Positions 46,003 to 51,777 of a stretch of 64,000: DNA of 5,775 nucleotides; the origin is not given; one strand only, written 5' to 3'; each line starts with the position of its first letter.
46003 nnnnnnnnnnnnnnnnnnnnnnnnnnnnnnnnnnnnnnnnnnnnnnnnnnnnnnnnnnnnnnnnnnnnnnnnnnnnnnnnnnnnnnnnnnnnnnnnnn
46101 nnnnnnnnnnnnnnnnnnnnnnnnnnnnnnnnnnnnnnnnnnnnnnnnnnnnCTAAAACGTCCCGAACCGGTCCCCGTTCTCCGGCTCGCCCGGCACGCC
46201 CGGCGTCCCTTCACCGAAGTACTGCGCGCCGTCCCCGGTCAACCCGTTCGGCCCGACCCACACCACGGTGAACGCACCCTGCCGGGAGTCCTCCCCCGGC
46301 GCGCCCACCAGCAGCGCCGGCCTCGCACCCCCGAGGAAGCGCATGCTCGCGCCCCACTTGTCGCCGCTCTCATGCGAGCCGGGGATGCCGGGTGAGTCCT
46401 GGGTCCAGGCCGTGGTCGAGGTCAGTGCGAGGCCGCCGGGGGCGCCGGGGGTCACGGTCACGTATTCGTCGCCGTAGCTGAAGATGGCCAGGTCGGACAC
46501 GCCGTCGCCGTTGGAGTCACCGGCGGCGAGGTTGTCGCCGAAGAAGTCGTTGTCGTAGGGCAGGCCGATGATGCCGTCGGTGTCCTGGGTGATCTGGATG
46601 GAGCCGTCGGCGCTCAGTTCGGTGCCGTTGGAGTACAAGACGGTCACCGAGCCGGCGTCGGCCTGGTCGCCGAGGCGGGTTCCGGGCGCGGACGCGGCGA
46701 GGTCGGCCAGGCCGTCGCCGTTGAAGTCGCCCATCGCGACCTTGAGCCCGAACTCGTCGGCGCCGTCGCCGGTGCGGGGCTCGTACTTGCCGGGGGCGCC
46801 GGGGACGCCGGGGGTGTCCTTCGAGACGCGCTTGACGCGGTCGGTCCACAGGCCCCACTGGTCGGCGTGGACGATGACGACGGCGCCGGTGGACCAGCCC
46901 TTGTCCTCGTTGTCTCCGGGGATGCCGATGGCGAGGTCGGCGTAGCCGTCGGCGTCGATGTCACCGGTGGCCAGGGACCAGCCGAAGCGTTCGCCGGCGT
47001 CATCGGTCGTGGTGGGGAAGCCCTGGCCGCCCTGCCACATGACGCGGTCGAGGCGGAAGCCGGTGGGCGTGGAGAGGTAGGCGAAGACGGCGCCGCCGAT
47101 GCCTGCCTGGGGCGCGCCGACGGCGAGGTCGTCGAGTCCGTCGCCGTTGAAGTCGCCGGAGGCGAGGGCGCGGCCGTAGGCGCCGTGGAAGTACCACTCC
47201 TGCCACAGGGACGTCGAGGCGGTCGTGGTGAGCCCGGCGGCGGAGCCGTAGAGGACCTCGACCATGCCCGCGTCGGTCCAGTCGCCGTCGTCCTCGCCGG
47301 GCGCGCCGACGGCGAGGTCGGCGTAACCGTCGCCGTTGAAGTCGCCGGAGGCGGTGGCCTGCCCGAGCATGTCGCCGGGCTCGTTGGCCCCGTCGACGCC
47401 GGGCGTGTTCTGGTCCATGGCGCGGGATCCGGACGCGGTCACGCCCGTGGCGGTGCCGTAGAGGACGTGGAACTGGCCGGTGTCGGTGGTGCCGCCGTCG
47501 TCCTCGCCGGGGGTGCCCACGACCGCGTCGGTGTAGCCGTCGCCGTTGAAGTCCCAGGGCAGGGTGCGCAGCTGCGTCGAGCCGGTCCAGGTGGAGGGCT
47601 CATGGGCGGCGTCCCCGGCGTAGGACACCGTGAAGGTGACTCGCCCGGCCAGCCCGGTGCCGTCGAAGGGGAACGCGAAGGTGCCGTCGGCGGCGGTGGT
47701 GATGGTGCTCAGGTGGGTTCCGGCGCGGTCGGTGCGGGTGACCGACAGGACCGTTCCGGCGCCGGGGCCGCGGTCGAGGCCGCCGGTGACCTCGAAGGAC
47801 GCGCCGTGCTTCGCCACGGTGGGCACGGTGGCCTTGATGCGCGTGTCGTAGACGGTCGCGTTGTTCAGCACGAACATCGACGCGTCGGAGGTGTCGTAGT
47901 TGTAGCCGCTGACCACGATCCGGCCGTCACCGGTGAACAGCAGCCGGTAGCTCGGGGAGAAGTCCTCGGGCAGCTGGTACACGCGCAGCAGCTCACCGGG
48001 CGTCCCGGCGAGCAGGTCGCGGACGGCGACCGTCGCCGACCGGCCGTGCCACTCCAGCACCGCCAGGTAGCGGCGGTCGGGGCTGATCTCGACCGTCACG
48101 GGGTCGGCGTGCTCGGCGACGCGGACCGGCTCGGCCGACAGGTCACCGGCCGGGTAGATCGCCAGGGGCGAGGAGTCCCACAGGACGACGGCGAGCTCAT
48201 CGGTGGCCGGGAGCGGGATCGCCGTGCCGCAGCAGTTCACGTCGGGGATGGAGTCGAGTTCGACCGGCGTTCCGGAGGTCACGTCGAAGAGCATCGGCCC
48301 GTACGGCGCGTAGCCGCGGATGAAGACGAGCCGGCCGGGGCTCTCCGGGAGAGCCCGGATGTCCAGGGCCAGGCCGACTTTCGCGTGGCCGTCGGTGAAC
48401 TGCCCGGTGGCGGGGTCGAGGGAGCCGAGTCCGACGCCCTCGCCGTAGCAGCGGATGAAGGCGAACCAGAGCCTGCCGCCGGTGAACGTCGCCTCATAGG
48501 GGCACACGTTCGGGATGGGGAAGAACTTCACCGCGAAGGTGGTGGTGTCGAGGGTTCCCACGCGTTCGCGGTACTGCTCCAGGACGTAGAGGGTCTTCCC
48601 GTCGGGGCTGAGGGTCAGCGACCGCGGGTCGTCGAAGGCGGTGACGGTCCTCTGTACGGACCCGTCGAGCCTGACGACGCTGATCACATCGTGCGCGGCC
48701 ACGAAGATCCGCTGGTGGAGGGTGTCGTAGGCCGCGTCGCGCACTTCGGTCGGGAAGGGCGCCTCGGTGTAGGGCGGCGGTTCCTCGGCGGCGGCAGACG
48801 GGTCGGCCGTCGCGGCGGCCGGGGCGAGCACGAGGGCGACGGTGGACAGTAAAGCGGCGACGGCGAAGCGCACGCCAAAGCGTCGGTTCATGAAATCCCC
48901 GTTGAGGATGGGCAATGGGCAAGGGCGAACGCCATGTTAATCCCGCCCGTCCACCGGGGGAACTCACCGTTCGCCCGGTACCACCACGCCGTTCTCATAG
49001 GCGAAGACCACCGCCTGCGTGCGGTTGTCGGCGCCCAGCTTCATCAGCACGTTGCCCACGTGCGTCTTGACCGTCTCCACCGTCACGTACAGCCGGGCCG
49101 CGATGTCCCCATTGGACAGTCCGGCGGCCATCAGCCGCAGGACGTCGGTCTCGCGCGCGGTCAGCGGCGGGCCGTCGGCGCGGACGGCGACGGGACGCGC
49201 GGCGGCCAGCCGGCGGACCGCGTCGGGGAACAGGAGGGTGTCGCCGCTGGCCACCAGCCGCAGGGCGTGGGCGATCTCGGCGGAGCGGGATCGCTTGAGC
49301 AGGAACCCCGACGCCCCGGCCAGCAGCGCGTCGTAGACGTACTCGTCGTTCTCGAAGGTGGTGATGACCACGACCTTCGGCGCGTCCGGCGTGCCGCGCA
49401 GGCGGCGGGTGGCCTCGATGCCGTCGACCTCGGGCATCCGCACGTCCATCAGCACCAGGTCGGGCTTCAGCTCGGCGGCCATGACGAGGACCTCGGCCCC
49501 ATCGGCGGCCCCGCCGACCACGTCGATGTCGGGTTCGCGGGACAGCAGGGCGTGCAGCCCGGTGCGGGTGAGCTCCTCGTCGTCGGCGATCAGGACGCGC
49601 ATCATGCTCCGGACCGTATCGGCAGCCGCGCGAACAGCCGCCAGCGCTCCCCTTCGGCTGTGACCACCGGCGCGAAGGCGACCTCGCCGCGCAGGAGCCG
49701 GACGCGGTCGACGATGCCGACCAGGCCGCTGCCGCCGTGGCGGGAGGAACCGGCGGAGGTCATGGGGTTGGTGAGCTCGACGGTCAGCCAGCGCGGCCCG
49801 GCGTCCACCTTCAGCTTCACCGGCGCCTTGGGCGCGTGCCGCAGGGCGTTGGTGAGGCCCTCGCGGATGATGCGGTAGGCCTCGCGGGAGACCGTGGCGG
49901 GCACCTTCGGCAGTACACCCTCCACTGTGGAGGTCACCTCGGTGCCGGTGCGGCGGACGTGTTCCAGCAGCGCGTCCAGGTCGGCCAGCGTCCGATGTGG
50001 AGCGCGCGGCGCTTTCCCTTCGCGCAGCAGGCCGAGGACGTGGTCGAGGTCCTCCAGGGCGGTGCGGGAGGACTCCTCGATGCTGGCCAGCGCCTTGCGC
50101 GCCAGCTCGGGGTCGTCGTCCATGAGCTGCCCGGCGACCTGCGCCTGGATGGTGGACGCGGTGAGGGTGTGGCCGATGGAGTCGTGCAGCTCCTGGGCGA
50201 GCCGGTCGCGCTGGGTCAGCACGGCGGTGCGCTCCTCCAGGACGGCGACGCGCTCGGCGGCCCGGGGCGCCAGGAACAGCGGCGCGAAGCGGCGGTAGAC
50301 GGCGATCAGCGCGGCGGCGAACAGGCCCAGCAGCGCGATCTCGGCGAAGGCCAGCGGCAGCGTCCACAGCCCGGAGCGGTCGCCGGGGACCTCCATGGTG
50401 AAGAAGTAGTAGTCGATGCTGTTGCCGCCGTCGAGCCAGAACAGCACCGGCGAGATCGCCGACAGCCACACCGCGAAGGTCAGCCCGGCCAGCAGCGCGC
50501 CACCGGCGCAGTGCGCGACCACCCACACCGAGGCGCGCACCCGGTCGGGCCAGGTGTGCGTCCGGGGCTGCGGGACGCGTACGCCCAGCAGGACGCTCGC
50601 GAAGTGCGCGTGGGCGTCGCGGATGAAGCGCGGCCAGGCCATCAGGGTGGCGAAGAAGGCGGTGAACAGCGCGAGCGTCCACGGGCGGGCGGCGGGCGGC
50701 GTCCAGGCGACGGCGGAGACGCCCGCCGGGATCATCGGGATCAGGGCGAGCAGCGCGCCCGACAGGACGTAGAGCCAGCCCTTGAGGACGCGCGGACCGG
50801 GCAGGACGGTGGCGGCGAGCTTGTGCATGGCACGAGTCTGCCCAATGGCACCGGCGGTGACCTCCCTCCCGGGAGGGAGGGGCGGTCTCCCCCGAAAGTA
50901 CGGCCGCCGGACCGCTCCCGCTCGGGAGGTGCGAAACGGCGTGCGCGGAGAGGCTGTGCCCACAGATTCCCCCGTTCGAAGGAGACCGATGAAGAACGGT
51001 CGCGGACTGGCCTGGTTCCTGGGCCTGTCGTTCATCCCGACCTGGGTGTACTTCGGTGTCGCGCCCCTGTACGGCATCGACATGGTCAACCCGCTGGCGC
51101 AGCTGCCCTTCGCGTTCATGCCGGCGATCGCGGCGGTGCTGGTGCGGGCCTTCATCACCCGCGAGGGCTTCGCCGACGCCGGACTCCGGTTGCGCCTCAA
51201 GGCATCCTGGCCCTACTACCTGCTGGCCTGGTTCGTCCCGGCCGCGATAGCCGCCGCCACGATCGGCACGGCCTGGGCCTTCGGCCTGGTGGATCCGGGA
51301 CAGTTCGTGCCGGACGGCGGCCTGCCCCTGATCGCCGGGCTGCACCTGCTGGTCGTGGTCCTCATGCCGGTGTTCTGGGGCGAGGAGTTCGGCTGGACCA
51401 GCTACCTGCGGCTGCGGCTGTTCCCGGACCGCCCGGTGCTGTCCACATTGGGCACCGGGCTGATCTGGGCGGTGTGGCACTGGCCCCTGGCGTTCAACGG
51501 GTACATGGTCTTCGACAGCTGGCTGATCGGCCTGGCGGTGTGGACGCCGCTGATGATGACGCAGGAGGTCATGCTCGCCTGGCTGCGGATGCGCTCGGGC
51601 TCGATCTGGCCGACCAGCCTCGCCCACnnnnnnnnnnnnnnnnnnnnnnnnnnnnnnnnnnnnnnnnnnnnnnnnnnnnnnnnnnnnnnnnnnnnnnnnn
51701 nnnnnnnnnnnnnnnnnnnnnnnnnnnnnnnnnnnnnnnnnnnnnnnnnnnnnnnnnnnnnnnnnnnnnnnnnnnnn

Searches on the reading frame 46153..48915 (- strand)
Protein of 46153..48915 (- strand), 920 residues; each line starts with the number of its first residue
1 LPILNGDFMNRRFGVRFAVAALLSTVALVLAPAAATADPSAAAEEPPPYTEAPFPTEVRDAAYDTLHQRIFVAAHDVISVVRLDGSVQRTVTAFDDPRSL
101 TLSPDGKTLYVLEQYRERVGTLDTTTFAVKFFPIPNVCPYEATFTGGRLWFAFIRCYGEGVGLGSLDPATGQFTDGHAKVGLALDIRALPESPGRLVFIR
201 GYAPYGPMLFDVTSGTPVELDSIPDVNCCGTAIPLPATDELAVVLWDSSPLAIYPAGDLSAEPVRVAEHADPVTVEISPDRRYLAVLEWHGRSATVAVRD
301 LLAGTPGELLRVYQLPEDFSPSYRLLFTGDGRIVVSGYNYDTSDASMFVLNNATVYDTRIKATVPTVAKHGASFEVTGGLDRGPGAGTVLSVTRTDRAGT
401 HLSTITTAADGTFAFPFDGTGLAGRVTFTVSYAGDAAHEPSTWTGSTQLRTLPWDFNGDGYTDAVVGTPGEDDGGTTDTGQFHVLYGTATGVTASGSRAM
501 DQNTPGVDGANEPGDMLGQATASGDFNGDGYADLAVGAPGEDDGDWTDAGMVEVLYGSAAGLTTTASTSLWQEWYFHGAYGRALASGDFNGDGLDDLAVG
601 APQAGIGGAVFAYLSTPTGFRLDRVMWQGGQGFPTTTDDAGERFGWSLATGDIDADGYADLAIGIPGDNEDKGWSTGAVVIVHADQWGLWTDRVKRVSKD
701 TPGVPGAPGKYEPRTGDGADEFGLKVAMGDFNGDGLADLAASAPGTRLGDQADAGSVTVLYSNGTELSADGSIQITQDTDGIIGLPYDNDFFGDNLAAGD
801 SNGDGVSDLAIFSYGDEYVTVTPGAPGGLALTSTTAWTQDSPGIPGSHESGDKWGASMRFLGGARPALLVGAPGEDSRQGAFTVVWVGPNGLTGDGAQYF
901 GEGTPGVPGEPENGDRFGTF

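Call 6: search_protein_families(library=pfam, proteins=[window:46153-48915:-], max_evalue=0.01)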
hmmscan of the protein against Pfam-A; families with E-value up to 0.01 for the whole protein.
window:46153-48915:- (920 aa): 3 families
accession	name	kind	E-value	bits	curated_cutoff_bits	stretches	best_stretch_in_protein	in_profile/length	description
PF01839.29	FG-GAP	-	1.4e-48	162.5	22.1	5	518-552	2-34/37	FG-GAP repeat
PF13517.12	FG-GAP_3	-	5.2e-10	40.2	26.9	3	525-599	1-61/61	FG-GAP-like repeat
PF16640.11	Big_3_5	-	0.0046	17.9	35.5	1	364-444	4-81/88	Bacterial Ig-like domain (group 3)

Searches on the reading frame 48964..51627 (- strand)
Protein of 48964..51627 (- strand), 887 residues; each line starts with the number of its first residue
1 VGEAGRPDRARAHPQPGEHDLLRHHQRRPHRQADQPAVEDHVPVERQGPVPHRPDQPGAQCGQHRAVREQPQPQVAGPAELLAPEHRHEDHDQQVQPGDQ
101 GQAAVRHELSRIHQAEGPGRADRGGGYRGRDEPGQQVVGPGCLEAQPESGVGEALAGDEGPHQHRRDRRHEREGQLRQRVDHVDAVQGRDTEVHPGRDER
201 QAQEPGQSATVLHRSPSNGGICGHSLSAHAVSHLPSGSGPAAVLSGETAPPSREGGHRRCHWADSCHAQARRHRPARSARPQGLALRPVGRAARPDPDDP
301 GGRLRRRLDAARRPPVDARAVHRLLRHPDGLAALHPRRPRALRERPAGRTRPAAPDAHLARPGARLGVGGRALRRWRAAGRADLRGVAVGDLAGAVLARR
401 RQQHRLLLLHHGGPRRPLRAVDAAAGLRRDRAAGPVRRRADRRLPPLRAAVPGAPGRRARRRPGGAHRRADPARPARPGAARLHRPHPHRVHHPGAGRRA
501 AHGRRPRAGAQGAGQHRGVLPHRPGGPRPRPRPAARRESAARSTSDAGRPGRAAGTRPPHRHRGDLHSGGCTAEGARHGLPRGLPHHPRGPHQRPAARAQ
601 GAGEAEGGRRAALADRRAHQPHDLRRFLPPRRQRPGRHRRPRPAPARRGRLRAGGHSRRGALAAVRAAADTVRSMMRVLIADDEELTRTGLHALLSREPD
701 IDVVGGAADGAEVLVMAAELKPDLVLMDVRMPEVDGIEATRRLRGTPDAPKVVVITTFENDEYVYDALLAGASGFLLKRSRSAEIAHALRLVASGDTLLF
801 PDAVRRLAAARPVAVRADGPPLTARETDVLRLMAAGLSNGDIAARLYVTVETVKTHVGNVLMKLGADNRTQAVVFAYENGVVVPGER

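Call 14: search_protein_families(library=pfam, proteins=[window:48964-51627:-], max_evalue=0.001)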
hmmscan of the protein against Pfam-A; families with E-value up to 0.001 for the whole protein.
window:48964-51627:- (887 aa): 2 families
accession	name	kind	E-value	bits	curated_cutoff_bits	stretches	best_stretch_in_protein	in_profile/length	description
PF00072.30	Response_reg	-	8.1e-26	90.8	30.2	1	678-789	1-110/111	Response regulator receiver domain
PF00196.25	GerE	-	3.3e-18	65.5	23.5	1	821-876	2-57/57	Bacterial regulatory proteins, luxR family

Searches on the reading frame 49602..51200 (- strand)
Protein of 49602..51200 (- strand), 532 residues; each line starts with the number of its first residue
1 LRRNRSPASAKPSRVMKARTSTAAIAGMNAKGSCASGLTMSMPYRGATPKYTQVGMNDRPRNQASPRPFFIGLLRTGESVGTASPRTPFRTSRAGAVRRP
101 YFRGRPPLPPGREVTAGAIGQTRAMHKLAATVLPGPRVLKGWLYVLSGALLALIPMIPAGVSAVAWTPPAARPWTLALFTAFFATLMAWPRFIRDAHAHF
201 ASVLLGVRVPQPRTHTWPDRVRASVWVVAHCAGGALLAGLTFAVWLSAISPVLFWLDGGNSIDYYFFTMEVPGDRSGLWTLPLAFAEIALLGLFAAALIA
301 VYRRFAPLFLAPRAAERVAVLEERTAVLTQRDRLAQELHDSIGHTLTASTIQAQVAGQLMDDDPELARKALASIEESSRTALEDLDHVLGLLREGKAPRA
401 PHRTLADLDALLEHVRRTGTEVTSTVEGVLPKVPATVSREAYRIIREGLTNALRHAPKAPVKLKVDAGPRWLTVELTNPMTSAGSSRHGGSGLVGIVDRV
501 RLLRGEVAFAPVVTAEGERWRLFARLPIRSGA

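Call 13: search_protein_families(library=pfam, proteins=[window:49602-51200:-], max_evalue=0.001)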
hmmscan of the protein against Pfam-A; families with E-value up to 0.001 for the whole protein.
window:49602-51200:- (532 aa): 1 family
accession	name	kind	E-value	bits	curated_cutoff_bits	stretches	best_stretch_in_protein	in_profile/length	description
PF07730.19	HisKA_3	-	7.8e-17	62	24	1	331-395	2-66/68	Histidine kinase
